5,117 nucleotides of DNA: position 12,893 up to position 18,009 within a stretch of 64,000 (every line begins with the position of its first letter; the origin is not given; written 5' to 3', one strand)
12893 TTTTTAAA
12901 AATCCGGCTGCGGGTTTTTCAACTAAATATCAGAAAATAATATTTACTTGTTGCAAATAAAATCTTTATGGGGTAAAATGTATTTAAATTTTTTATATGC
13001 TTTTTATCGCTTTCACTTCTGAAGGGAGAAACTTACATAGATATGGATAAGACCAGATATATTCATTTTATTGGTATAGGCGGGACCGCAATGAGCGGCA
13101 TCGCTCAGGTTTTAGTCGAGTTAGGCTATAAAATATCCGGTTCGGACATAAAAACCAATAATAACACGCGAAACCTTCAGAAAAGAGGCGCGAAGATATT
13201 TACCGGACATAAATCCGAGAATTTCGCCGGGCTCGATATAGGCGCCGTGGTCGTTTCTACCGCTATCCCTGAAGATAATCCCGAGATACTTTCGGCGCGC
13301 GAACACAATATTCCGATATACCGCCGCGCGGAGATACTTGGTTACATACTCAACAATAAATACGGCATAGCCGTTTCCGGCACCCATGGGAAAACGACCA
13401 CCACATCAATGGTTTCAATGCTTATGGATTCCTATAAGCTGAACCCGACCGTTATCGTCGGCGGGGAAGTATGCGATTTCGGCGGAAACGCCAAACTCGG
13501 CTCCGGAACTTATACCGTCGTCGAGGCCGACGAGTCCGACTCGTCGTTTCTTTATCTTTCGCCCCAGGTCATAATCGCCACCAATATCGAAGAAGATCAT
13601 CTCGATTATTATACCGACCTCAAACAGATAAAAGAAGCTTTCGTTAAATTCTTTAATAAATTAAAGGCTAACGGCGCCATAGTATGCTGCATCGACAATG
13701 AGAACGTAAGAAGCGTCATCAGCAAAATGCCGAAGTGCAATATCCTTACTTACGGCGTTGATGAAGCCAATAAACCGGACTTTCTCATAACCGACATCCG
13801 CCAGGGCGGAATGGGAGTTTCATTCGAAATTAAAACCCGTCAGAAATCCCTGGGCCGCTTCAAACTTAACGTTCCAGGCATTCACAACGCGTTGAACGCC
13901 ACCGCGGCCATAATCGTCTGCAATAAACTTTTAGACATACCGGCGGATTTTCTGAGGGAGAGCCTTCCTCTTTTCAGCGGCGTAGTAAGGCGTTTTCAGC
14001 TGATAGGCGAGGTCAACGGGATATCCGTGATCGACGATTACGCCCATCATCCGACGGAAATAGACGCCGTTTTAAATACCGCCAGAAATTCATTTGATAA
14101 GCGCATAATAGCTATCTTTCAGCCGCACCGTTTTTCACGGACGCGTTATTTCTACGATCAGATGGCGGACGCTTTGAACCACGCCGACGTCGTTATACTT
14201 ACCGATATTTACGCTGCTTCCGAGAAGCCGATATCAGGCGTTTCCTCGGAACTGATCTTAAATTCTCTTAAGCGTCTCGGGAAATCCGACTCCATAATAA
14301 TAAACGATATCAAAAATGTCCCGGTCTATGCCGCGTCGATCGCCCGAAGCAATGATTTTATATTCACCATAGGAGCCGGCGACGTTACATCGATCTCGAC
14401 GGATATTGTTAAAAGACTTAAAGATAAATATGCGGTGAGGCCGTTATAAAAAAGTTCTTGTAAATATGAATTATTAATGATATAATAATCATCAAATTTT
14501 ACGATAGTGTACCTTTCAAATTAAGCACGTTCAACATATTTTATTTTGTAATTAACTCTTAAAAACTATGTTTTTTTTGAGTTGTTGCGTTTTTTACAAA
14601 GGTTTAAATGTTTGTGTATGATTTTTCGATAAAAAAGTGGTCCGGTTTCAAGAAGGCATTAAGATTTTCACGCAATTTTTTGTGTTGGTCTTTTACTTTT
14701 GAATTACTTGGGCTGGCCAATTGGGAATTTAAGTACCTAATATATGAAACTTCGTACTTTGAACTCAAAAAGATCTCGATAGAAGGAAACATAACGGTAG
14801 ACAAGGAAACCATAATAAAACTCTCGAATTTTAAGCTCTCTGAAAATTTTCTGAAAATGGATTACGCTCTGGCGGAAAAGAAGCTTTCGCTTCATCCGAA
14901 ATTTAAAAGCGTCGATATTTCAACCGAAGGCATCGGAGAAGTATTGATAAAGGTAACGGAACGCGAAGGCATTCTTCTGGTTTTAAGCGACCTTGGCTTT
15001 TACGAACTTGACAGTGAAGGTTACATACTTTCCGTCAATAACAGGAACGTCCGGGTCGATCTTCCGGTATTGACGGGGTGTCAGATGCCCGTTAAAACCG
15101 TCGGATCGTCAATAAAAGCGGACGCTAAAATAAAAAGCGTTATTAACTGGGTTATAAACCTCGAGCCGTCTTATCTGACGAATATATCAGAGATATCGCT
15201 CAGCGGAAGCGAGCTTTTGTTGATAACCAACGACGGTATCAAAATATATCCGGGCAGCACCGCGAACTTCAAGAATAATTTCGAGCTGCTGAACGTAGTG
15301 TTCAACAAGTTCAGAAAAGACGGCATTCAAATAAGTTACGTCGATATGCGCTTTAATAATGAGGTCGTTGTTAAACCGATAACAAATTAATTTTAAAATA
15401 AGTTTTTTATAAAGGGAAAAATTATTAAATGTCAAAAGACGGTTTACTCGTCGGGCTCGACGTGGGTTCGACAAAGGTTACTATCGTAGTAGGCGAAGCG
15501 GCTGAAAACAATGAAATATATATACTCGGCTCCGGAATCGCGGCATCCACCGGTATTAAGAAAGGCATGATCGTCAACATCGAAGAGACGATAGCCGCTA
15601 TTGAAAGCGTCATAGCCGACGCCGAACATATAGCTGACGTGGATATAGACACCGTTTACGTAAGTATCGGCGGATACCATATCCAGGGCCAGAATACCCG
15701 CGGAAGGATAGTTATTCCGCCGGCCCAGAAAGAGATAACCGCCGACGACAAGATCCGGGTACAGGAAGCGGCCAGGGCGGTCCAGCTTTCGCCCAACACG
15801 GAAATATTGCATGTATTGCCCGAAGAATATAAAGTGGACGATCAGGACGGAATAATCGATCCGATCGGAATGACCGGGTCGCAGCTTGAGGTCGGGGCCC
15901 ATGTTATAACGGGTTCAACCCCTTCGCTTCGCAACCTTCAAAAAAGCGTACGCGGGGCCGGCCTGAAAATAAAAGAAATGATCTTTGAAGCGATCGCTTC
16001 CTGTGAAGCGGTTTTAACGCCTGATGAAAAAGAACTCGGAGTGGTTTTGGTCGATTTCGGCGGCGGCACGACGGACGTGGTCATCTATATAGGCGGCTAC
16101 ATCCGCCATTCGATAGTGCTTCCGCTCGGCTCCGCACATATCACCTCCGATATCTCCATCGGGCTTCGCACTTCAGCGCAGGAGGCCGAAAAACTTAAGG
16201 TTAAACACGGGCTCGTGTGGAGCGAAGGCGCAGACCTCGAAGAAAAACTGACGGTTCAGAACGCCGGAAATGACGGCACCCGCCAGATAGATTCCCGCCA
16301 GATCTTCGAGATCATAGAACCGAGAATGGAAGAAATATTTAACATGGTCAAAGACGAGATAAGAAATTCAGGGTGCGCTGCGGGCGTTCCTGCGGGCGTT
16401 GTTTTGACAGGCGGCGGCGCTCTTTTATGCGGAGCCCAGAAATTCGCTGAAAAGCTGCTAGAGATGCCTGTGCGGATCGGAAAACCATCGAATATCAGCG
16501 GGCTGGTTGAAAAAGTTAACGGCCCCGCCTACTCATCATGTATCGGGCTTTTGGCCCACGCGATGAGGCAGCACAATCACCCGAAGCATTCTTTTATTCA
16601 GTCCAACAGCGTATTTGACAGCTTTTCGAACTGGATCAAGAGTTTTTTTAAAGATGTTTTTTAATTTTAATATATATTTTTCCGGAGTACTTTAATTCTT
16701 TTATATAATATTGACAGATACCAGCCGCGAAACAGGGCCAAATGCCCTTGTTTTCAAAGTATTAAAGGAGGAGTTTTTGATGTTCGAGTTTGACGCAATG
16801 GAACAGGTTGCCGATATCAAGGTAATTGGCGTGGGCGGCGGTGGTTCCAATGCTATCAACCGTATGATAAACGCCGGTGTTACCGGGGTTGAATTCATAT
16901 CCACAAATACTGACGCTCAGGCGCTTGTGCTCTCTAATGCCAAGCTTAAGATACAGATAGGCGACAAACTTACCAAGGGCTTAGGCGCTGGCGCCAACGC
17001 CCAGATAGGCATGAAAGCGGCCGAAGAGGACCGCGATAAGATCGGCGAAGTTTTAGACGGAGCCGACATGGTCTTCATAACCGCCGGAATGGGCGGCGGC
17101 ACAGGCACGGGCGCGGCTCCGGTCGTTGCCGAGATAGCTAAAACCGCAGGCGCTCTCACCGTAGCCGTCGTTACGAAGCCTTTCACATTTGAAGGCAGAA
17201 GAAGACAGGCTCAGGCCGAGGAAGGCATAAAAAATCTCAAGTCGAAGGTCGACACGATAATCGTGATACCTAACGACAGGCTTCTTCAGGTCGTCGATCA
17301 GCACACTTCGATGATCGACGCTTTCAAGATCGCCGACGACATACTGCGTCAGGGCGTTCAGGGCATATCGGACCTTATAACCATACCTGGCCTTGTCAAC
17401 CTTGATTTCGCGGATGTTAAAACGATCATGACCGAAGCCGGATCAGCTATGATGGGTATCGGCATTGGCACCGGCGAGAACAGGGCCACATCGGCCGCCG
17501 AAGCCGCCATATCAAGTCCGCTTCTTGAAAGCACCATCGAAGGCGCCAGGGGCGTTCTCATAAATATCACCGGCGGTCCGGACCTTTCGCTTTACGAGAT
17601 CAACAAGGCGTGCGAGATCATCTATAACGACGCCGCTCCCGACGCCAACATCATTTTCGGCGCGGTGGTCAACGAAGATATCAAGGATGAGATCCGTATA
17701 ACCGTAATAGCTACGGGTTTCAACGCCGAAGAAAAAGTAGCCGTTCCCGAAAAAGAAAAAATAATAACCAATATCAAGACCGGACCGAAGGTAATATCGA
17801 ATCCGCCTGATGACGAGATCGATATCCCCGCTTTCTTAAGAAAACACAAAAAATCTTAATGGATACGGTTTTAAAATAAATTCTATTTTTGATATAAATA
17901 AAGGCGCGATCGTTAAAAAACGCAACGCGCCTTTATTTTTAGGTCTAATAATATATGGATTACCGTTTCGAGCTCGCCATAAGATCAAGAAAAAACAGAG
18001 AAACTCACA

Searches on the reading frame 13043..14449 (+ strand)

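Call 6: search_protein_families(library=pfam, proteins=[window:13043-14449:+], max_evalue=0.001)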
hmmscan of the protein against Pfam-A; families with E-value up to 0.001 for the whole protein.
window:13043-14449:+ (468 aa): 3 families
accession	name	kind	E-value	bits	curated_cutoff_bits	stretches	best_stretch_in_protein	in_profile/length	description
PF01225.30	Mur_ligase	-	1.1e-28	99.9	21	1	7-107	2-95/95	Mur ligase family, catalytic domain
PF08245.18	Mur_ligase_M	-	7.7e-27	95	24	1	111-292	1-199/200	Mur ligase middle domain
PF02875.26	Mur_ligase_C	-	8.6e-24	85.2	28.4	1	316-446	1-127/127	Mur ligase, glutamate ligase domain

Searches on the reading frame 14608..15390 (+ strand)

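Call 6: search_protein_families(library=pfam, proteins=[window:14608-15390:+], max_evalue=0.001)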
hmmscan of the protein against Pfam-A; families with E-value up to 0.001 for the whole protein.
window:14608-15390:+ (260 aa): 2 families
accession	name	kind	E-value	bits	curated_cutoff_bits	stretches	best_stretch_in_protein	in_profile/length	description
PF08478.15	POTRA_1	-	6.7e-10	39.6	23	1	51-119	1-69/69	POTRA domain, FtsQ-type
PF03799.20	FtsQ_DivIB_C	-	4.8e-09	37.5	21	1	128-248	6-114/114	Cell division protein FtsQ/DivIB, C-terminal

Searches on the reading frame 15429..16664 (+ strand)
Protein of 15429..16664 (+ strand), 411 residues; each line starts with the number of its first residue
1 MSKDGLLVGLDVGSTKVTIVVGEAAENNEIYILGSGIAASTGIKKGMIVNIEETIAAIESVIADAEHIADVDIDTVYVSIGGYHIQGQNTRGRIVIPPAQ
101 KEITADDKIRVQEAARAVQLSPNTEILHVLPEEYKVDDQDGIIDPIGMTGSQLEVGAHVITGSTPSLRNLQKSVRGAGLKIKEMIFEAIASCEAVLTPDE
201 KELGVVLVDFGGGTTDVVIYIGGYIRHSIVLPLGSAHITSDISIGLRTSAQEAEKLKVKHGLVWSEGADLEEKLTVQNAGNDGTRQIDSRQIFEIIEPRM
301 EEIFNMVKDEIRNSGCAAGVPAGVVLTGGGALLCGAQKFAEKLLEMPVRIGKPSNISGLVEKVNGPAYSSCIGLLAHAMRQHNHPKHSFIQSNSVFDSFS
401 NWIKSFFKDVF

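Call 6: search_protein_families(library=pfam, proteins=[window:15429-16664:+], max_evalue=0.001)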
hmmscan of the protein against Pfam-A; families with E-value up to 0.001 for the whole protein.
window:15429-16664:+ (411 aa): 5 families
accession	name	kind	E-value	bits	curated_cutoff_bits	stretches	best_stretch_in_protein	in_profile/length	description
PF14450.12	FtsA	-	2.9e-40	138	31.8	1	206-373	1-127/127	Cell division protein FtsA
PF02491.25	SHS2_FTSA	-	4.7e-26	91.4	25.4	1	82-161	1-79/79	SHS2 domain inserted in FTSA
PF06723.19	MreB_Mbl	-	2.4e-11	43.5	27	1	172-352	114-305/327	MreB/Mbl protein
PF11104.14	PilM_2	-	0.00055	19.4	27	0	294-363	246-317/340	Type IV pilus assembly protein PilM;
PF01869.26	BcrAD_BadFG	-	0.00056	19.9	31.5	1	8-161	1-153/271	BadF/BadG/BcrA/BcrD ATPase family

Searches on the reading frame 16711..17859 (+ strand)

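Call 7: search_protein_families(library=pfam, proteins=[window:16711-17859:+], max_evalue=0.001)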
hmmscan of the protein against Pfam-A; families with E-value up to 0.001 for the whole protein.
window:16711-17859:+ (382 aa): 2 families
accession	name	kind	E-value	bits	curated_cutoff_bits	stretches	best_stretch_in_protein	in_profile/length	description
PF00091.31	Tubulin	-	5e-50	170.9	33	1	36-195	2-189/190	Tubulin/FtsZ family, GTPase domain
PF12327.13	FtsZ_C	-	1.7e-36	124.9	27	1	244-337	1-94/95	FtsZ family, C-terminal domain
